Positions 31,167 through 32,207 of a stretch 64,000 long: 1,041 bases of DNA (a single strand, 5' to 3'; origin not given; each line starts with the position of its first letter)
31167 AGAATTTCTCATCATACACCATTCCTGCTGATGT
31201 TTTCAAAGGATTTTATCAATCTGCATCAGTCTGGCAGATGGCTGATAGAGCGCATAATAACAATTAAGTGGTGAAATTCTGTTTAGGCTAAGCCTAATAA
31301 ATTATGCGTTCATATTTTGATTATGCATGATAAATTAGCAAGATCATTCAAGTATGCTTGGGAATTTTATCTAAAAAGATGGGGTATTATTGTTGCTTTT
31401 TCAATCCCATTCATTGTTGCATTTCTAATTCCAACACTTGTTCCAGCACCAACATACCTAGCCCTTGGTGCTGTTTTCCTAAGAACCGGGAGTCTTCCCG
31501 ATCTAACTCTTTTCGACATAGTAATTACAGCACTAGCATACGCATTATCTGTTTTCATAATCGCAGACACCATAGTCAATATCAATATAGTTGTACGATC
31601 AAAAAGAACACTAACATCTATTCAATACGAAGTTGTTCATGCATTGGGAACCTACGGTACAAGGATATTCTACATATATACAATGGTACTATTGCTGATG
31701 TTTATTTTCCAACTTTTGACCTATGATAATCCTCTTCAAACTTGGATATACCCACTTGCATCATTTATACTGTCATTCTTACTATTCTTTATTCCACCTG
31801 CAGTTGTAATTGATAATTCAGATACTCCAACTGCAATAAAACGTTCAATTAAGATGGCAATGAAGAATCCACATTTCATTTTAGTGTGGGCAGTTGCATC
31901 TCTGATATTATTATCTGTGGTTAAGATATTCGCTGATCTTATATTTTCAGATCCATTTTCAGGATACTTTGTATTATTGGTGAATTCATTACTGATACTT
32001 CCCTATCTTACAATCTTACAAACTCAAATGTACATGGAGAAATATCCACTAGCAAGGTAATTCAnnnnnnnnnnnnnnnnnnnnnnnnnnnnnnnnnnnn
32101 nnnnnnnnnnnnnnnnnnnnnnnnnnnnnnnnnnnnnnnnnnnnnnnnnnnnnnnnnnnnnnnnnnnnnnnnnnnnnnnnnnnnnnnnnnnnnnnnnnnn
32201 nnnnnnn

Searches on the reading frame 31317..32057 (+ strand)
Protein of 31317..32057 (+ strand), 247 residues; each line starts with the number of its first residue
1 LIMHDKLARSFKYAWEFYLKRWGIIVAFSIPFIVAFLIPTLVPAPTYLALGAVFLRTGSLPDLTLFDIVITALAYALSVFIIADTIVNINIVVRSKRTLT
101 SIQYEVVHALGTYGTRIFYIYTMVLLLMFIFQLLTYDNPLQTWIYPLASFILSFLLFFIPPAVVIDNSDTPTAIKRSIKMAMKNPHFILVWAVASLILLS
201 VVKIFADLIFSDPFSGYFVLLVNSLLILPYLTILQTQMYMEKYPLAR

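Call 30: search_protein_families(library=pfam, proteins=[window:31317-32057:+], max_evalue=0.001)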
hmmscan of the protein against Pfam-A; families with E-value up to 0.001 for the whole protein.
window:31317-32057:+ (247 aa): 1 family
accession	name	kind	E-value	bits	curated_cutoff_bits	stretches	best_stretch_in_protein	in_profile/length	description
PF25231.1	DUF7847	-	0.00031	20.5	28.7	1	149-206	143-200/252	Domain of unknown function (DUF7847)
